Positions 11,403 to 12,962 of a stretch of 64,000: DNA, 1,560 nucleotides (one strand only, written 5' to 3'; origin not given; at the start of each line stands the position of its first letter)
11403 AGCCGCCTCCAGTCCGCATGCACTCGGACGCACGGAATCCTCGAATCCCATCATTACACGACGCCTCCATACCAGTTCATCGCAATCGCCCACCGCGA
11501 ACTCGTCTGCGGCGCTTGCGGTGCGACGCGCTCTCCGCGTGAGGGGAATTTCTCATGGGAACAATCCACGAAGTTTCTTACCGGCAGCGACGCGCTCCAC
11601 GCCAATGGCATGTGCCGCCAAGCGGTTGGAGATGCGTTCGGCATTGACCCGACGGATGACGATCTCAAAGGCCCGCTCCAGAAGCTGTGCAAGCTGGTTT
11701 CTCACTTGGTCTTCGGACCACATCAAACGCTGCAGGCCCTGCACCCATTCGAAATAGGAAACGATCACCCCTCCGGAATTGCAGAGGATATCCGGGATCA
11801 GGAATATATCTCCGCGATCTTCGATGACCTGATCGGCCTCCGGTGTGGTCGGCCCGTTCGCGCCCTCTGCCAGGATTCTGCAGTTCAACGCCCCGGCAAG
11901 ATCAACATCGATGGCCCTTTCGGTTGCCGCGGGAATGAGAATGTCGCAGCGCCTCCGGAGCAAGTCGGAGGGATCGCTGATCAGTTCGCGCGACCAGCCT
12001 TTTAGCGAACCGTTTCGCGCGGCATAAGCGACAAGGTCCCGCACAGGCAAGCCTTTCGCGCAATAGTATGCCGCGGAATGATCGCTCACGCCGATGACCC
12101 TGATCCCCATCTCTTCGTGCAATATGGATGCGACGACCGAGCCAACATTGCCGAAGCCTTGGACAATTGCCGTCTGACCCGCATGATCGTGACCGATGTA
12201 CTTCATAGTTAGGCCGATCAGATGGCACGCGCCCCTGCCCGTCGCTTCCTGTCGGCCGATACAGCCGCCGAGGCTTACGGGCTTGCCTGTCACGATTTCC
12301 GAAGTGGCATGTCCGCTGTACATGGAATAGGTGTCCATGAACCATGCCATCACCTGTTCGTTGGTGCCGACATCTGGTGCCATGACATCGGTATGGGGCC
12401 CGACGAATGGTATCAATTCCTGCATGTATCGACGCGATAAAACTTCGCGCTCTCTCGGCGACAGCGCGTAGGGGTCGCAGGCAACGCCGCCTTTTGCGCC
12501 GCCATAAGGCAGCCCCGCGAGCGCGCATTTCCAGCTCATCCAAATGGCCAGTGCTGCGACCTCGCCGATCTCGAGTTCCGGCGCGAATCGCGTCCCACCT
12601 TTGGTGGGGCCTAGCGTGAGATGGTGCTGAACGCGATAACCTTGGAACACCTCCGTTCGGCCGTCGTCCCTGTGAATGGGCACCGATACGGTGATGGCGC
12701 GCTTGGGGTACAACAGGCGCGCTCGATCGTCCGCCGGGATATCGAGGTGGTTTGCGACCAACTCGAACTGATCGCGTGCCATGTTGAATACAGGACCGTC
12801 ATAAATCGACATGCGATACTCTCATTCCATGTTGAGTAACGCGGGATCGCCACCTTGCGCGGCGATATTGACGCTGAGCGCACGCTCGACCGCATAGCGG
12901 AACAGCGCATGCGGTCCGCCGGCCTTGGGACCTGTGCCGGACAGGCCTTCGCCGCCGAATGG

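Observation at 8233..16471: Proline-catabolic operon reads straight into traR: a possible opine-like, nutrient-gated switch for ICE conjugation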

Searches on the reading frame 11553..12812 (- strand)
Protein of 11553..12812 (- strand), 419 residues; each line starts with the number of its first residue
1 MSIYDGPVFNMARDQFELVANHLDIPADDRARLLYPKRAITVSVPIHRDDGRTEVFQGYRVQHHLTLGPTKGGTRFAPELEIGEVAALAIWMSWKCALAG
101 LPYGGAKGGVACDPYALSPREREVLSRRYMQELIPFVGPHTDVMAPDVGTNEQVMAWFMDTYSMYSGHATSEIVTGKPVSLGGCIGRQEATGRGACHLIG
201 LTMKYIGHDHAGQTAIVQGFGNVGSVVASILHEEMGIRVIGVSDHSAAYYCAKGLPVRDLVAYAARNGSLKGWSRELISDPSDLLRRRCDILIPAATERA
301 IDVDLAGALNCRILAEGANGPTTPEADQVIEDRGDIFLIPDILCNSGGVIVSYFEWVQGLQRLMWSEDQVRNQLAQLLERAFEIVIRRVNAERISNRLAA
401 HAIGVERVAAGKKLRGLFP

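Call 3: search_protein_families(library=pfam, proteins=[window:11553-12812:-])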
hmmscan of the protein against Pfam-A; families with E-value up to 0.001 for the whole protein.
window:11553-12812:- (419 aa): 2 families
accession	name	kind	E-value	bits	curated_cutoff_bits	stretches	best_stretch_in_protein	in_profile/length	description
PF00208.27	ELFV_dehydrog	-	2.7e-59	201.2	23.4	1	182-416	1-241/241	Glutamate/Leucine/Phenylalanine/Valine dehydrogenase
PF02812.23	ELFV_dehydrog_N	-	3.4e-53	179.2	25.3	1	36-163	1-128/129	Glu/Leu/Phe/Val dehydrogenase, dimerisation domain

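Call 4: search_protein_families(library=ncbifam, proteins=[window:11553-12812:-])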
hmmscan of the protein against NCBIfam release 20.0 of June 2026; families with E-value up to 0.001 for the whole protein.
window:11553-12812:- (419 aa): 6 families
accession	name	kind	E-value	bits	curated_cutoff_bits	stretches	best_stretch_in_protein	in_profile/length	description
NF040817.1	GdhA_Arch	equivalog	5.8e-128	427.6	750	1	8-418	6-417/419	glutamate dehydrogenase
NF041398.1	GluDhGdhB_Halo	equivalog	4.6e-123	411.1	620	1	10-419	5-410/410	glutamate dehydrogenase GdhB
NF006929.0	PRK09414.1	equivalog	1e-63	215.8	536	1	31-408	52-435/445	NADP-specific glutamate dehydrogenase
NF010634.0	PRK14031.1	equivalog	6e-48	163.4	822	1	32-387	49-411/444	NADP-specific glutamate dehydrogenase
NF010633.0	PRK14030.1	subfamily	9.6e-47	160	743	1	32-392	49-417/445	glutamate dehydrogenase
NF035922.1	Trp_DH_ScyB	equivalog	2.9e-12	46.3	600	1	62-413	30-344/346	tryptophan dehydrogenase ScyB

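Call 59: find_homologous_proteins(query=window:11553-12812:-, max_evalue=1e-120)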
Query window:11553-12812:- (419 aa): 7258 proteins with E <= 1e-120 among 8000 candidates; the best 120 are listed.
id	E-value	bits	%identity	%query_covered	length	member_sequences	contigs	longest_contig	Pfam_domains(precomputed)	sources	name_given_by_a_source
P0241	4.9e-229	778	80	100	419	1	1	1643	PF02812.24,PF00208.28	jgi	jgi:glutamate dehydrogenase (NAD(P)+)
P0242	1.3e-227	773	79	100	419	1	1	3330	PF02812.24,PF00208.28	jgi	jgi:glutamate dehydrogenase (NAD(P)+)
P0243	2.3e-227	773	79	100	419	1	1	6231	PF02812.24,PF00208.28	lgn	-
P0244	3.0e-227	772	80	100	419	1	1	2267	PF02812.24,PF00208.28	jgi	jgi:glutamate dehydrogenase (NAD(P)+)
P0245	7.8e-226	768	79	100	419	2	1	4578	PF02812.24,PF00208.28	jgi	jgi:glutamate dehydrogenase (NAD(P)+)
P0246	1.3e-225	767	78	100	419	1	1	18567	PF02812.24,PF00208.28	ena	-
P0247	2.2e-225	766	79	100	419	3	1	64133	PF02812.24,PF00208.28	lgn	-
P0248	8.7e-225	764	78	100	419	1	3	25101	PF02812.24,PF00208.28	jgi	jgi:glutamate dehydrogenase (NAD(P)+)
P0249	1.8e-223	760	78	100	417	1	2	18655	PF02812.24,PF00208.28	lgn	-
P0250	1.7e-221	753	77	100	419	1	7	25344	PF02812.24,PF00208.28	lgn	-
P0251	3.2e-219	746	78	98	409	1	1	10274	PF02812.24,PF00208.28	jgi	jgi:glutamate dehydrogenase (NAD(P)+)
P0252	1.2e-217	741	77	100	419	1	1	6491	PF02812.24,PF00208.28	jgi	jgi:glutamate dehydrogenase (NAD(P)+)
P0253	7.1e-213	725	75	100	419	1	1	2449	PF02812.24,PF00208.28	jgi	jgi:glutamate dehydrogenase (NAD(P)+)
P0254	5.6e-208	709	79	92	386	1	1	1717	PF02812.24,PF00208.28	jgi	jgi:glutamate dehydrogenase (NAD(P)+)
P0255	9.8e-205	698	72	100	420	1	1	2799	PF02812.24,PF00208.28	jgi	jgi:glutamate dehydrogenase (NAD(P)+)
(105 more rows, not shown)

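Call 60: find_encoding_contigs(protein=P0247, flank=9000, max_places=2)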
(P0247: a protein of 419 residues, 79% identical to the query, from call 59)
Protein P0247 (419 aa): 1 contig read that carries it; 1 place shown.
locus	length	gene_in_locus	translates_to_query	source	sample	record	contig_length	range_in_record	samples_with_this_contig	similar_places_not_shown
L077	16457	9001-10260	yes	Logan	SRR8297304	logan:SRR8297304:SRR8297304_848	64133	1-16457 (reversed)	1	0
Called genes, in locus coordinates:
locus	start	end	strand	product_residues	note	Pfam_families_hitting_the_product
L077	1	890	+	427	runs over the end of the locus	PF01979:Amidohydro_1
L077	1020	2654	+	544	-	PF07995:GSDH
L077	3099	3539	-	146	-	-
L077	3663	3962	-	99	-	PF09360:zf-CDGSH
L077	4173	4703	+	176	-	PF00376:MerR, PF13411:MerR_1, PF09278:MerR-DNA-bind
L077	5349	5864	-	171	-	PF01047:MarR (weak), PF13404:HTH_AsnC-type, PF13412:HTH_24, PF01037:AsnC_trans_reg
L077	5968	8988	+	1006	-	PF14850:Pro_dh-DNA_bdg, PF01619:Pro_dh, PF00171:Aldedh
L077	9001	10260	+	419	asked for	PF02812:ELFV_dehydrog_N, PF00208:ELFV_dehydrog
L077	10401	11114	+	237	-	PF03472:Autoind_bind, PF00196:GerE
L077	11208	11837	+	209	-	PF00765:Autoind_synth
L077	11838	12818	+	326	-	PF00126:HTH_1, PF03466:LysR_substrate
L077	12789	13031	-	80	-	PF10038:DUF2274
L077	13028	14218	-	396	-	PF03743:TrbI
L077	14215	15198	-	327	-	PF03524:CagX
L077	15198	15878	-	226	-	PF04335:VirB8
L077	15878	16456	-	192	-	?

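Call 61: find_encoding_contigs(protein=P0248, flank=9000, max_places=2)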
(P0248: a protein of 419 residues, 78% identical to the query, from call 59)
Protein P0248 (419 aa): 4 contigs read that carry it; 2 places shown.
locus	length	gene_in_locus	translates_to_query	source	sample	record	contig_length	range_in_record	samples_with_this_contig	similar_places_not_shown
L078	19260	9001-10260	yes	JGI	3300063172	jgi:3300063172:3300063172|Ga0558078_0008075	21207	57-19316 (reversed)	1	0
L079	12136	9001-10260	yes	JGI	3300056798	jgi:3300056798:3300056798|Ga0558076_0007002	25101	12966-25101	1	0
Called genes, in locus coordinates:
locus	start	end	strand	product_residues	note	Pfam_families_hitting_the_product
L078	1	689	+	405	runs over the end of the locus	PF00155:Aminotran_1_2, PF01041:DegT_DnrJ_EryC1 (weak)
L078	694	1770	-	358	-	PF02463:SMC_N (faint), PF00005:ABC_tran, PF08402:TOBE_2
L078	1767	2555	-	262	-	PF00528:BPD_transp_1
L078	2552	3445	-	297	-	PF00528:BPD_transp_1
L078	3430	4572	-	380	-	PF01547:SBP_bac_1 (faint), PF13416:SBP_bac_8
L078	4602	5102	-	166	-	PF13404:HTH_AsnC-type, PF13412:HTH_24, PF08279:HTH_11 (weak), PF01037:AsnC_trans_reg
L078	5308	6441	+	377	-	PF24827:AstE_AspA_cat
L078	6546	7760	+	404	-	PF00155:Aminotran_1_2, PF12897:Asp_aminotransf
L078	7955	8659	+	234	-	PF00106:adh_short, PF13561:adh_short_C2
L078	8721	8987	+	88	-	PF01329:Pterin_4a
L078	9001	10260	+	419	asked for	PF02812:ELFV_dehydrog_N, PF00208:ELFV_dehydrog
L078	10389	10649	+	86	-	-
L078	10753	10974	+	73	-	-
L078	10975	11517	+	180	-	PF10074:RovC_DNA-bd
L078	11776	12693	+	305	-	PF01464:SLT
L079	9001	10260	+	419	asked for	PF02812:ELFV_dehydrog_N, PF00208:ELFV_dehydrog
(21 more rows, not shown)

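Call 62: find_encoding_contigs(protein=P0246, flank=9000, max_places=2)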
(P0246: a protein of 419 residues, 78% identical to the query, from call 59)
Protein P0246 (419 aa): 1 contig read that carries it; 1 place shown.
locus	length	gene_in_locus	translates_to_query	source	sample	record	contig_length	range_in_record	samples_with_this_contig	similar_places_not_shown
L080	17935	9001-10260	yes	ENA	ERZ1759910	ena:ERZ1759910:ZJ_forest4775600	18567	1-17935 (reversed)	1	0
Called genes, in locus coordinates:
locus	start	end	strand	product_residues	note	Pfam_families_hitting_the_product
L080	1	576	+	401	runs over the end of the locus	?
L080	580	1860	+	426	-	PF07690:MFS_1, PF12832:MFS_1_like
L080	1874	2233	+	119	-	PF01042:Ribonuc_L-PSP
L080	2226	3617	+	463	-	PF03972:MmgE_PrpD_N, PF19305:MmgE_PrpD_C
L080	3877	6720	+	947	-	PF07715:Plug, PF00593:TonB_dep_Rec_b-barrel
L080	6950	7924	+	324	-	PF04960:Glutaminase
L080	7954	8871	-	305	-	PF00126:HTH_1, PF03466:LysR_substrate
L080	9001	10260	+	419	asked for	PF02812:ELFV_dehydrog_N, PF00208:ELFV_dehydrog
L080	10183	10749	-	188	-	PF00589:Phage_integrase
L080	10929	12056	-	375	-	-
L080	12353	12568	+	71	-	-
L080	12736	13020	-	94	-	PF03626:COX4_pro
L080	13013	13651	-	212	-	PF00510:COX3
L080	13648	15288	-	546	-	PF00115:COX1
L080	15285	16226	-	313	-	PF00116:COX2, PF00034:Cytochrom_C (weak), PF13442:Cytochrome_CBB3 (weak)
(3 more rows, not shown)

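Call 64: find_encoding_contigs(protein=P0250, flank=9000, max_places=3)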
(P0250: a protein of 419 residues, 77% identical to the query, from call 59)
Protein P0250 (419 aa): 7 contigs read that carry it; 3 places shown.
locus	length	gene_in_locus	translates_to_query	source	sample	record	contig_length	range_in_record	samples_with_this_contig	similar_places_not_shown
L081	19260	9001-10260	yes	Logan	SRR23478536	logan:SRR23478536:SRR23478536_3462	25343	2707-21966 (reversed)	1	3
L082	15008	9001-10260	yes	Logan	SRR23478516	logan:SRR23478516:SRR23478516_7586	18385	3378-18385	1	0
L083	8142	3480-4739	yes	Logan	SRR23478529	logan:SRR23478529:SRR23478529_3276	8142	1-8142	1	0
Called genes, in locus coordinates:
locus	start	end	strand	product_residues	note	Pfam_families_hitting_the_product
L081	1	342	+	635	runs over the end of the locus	PF02129:Peptidase_S15, PF08530:PepX_C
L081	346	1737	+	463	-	PF03600:CitMHS (faint), PF03606:DcuC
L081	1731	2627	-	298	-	PF00126:HTH_1, PF03466:LysR_substrate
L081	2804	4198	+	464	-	PF09587:PGA_cap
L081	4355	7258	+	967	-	PF07715:Plug, PF00593:TonB_dep_Rec_b-barrel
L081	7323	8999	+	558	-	PF00512:HisKA, PF02518:HATPase_c, PF00072:Response_reg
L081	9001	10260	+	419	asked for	PF02812:ELFV_dehydrog_N, PF00208:ELFV_dehydrog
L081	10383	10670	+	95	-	-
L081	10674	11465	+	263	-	PF20109:Trans_reg_dom (faint), PF10074:RovC_DNA-bd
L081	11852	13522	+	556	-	PF02195:ParB_N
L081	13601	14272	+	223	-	-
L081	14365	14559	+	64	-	PF01679:Pmp3 (weak)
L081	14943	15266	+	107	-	PF05284:DUF736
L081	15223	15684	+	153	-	PF12728:HTH_17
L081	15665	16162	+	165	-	PF10502:Peptidase_S26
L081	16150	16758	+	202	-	PF01464:SLT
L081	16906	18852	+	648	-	PF11843:DUF3363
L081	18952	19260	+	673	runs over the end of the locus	PF02534:T4SS-DNA_transf, PF10412:TrwB_AAD_bind, PF12696:TraG-D_C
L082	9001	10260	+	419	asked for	PF02812:ELFV_dehydrog_N, PF00208:ELFV_dehydrog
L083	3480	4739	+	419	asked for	PF02812:ELFV_dehydrog_N, PF00208:ELFV_dehydrog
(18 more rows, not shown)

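Call 65: find_encoding_contigs(protein=P0249, flank=9000, max_places=2)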
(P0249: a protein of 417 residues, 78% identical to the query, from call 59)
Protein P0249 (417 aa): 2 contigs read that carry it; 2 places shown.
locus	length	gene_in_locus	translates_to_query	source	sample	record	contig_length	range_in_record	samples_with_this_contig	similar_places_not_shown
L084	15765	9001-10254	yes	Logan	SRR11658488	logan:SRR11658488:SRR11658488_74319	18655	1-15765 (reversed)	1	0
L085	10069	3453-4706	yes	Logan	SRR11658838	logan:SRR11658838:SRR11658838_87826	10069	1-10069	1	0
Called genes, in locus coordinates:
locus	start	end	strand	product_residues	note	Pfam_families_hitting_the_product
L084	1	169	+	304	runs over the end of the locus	-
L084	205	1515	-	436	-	PF00083:Sugar_tr, PF07690:MFS_1, PF00083:Sugar_tr, PF07690:MFS_1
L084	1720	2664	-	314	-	PF00126:HTH_1, PF03466:LysR_substrate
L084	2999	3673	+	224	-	PF03737:RraA-like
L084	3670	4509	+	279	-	PF00795:CN_hydrolase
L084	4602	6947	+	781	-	PF07715:Plug (weak), PF00593:TonB_dep_Rec_b-barrel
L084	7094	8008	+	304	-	PF02668:TauD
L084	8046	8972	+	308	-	PF00126:HTH_1, PF03466:LysR_substrate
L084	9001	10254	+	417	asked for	PF02812:ELFV_dehydrog_N, PF00208:ELFV_dehydrog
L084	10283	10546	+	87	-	-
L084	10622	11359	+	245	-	PF20109:Trans_reg_dom (weak), PF10074:RovC_DNA-bd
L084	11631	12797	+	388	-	-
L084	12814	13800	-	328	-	PF14280:DUF4365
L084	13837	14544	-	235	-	PF02586:SRAP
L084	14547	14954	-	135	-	-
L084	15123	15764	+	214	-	?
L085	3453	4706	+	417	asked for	PF02812:ELFV_dehydrog_N, PF00208:ELFV_dehydrog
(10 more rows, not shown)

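Call 70: find_related_loci(query=window:11553-12812:-, collection=metagenome_contigs, flank=6000)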
Query window:11553-12812:- (419 aa) in metagenome_contigs; peptide patterns used: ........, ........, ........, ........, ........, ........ (x = any residue, [..] = any of these).
600 stretches matched a pattern (row limit reached: there are more); 560 encode a relative of the query (tblastn E <= 1e-3); the best 80 are kept; 80 distinct loci.
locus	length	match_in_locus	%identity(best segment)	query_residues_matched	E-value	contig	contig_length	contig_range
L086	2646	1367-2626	69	1-419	0e+0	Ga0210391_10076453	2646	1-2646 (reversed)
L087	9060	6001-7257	69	1-419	0e+0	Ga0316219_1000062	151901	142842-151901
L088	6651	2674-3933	68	1-419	0e+0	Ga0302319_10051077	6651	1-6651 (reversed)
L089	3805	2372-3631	68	1-419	0e+0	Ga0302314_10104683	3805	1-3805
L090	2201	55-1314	67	1-419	0e+0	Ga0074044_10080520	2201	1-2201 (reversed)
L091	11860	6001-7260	68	1-419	0e+0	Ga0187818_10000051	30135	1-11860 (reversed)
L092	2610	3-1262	68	1-419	0e+0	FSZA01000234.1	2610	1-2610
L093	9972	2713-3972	68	1-419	0e+0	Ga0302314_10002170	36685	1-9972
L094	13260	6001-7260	69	1-419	0e+0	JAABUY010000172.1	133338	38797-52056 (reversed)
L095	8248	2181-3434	67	2-419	0e+0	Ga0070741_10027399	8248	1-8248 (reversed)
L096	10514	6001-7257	66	1-419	0e+0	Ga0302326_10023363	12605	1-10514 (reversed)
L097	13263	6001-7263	67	1-419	0e+0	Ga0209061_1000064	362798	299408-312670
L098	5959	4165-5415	69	2-419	0e+0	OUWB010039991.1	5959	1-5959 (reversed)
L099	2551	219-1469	68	2-419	0e+0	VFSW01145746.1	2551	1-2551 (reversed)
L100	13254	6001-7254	67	1-419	0e+0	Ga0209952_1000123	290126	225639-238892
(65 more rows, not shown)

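Call 72: find_encoding_contigs(protein=P0251, flank=8000, max_places=2)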
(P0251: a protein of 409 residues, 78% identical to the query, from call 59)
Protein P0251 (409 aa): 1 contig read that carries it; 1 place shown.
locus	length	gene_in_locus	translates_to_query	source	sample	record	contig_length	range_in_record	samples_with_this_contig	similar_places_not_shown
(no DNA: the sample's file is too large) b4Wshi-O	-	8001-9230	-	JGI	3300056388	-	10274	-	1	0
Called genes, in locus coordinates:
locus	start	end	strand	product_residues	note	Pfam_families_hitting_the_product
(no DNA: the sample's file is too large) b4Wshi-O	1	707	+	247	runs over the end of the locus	PF03606:DcuC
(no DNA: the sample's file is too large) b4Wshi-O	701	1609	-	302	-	PF00126:HTH_1, PF03466:LysR_substrate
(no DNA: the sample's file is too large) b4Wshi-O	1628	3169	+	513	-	PF09587:PGA_cap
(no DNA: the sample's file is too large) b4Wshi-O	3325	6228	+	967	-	PF07715:Plug, PF00593:TonB_dep_Rec_b-barrel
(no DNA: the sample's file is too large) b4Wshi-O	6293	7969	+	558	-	PF00512:HisKA, PF02518:HATPase_c, PF00072:Response_reg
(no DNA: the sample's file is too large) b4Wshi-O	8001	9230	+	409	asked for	PF02812:ELFV_dehydrog_N, PF00208:ELFV_dehydrog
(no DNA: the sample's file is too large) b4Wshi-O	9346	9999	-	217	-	-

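Call 73: find_encoding_contigs(protein=P0252, flank=8000, max_places=2)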
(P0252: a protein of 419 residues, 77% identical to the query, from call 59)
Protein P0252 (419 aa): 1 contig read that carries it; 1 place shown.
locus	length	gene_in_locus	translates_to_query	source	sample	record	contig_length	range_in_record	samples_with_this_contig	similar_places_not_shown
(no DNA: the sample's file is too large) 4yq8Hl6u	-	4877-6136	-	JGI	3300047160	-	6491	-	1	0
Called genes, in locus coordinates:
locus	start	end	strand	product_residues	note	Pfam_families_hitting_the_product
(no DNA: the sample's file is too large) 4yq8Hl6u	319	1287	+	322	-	PF21342:SoxA-TsdA_cyt-c, PF00034:Cytochrom_C, PF13442:Cytochrome_CBB3 (weak)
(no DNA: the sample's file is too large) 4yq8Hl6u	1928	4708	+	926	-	PF07715:Plug, PF00593:TonB_dep_Rec_b-barrel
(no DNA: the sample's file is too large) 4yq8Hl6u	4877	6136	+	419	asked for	PF02812:ELFV_dehydrog_N, PF00208:ELFV_dehydrog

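Call 74: find_encoding_contigs(protein=P0243, flank=8000, max_places=2)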
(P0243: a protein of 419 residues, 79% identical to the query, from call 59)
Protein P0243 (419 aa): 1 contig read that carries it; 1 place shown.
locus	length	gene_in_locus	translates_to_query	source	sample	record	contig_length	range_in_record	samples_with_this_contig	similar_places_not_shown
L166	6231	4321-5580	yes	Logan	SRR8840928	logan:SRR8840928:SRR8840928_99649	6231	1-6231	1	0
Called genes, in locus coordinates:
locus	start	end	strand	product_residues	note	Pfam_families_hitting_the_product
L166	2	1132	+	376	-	?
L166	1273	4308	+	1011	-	PF14850:Pro_dh-DNA_bdg, PF01619:Pro_dh, PF00171:Aldedh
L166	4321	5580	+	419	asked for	PF02812:ELFV_dehydrog_N, PF00208:ELFV_dehydrog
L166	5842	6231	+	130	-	?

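Call 85: search_protein_families(library=pfam, proteins=[L077:11838-12818:+, L081:10383-10670:+, L084:10283-10546:+], max_evalue=0.01)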
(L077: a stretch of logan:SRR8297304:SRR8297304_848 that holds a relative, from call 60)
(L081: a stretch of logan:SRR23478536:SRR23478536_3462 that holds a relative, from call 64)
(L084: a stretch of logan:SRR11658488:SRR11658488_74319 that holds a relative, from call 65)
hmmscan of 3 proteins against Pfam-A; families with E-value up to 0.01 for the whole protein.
L077:11838-12818:+ (326 aa): 2 families
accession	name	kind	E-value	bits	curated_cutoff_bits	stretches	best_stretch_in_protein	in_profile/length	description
PF03466.25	LysR_substrate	-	3.5e-26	92.3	28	1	117-317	3-207/209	LysR substrate binding domain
PF00126.33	HTH_1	-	1.1e-17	64.1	26.6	1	32-91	1-60/60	Bacterial regulatory helix-turn-helix protein, lysR family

L081:10383-10670:+ (95 aa): 0 families

L084:10283-10546:+ (87 aa): 0 families

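Call 86: search_dna_similar(query=window:11553-12812:-, collection=plasmids, mode=protein, max_rows=15)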
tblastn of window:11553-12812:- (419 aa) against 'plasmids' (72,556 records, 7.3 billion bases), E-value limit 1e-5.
Records with a match: 603; places in all: 686; records where one place covers at least 80% of the query: 527.
Best place of each record, by identity: 60-80% 20; <60% 583.
By first word of the organism name: Pantoea 85; Sinorhizobium 74; Rhizobium 63; Streptomyces 51; Agrobacterium 26; Azospirillum 16; Enterobacter 16; Priestia 13; Bradyrhizobium 12; Ensifer 12; and 107 more.
By predicted mobility (MOB-suite, as given by PLSDB): non-mobilizable 361; conjugative 200; mobilizable 42.
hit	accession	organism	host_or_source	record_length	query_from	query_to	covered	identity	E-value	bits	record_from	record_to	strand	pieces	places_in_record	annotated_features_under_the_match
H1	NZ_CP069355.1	Microvirga sp. VF16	Vachellia farnesiana,Cell culture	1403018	1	419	100%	66.2%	3e-179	561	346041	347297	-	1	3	none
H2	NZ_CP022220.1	Bradyrhizobium guangxiense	peanut,cell culture,roots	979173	1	419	100%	66.0%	0e+0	566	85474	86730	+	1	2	Glu/Leu/Phe/Val dehydrogenase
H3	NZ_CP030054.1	Bradyrhizobium guangzhouense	Arachis hypogaea,Microbe,nodule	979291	1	419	100%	66.0%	0e+0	566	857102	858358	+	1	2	Glu/Leu/Phe/Val dehydrogenase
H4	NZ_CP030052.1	Bradyrhizobium guangdongense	peanut,cell culture,roots of peanut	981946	1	419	100%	66.0%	0e+0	566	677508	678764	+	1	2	Glu/Leu/Phe/Val dehydrogenase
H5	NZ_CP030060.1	Bradyrhizobium sp. CCBAU 53351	Arachis hypogaea,Microbe,nodule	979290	1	419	100%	66.0%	0e+0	566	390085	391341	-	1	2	Glu/Leu/Phe/Val dehydrogenase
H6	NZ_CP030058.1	Bradyrhizobium guangdongense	Arachis hypogaea,Microbe,nodule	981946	1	419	100%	66.0%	0e+0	566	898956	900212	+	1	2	Glu/Leu/Phe/Val dehydrogenase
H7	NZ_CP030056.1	Bradyrhizobium sp. CCBAU 53340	Arachis hypogaea,Microbe,nodule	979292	1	419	100%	66.0%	0e+0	566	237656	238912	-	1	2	Glu/Leu/Phe/Val dehydrogenase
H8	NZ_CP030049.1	Bradyrhizobium sp. CCBAU 53338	Arachis hypogaea,Microbe,nodule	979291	1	419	100%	66.0%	0e+0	566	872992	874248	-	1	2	Glu/Leu/Phe/Val dehydrogenase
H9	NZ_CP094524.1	Bradyrhizobium sp. ISRA443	Arachis hypogaea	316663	1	419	100%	65.7%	2e-180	564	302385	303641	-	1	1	Glu/Leu/Phe/Val dehydrogenase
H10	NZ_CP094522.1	Bradyrhizobium sp. ISRA437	Arachis hypogaea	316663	1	419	100%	65.7%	2e-180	564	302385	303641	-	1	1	Glu/Leu/Phe/Val dehydrogenase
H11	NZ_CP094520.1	Bradyrhizobium sp. ISRA436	Arachis hypogaea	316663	1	419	100%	65.7%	2e-180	564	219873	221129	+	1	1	Glu/Leu/Phe/Val dehydrogenase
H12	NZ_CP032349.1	Azospirillum brasilense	soil sample,Agricultural field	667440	1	419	100%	65.2%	3e-178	558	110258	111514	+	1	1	Glu/Leu/Phe/Val dehydrogenase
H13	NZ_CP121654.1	Rhizobium sp. CB3171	Calliandra calothyrsus,cell culture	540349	2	419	100%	65.3%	0e+0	568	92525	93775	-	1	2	Glu/Leu/Phe/Val dehydrogenase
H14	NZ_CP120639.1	Rhizobium sp. 32-5/1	Vicia cracca,cell cilture,root nodule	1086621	2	419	100%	64.9%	1e-145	565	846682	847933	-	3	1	record has no annotation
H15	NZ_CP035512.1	Haematobacter massiliensis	single cell,human skin swab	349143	2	419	100%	64.4%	6e-174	546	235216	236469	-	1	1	Glu/Leu/Phe/Val dehydrogenase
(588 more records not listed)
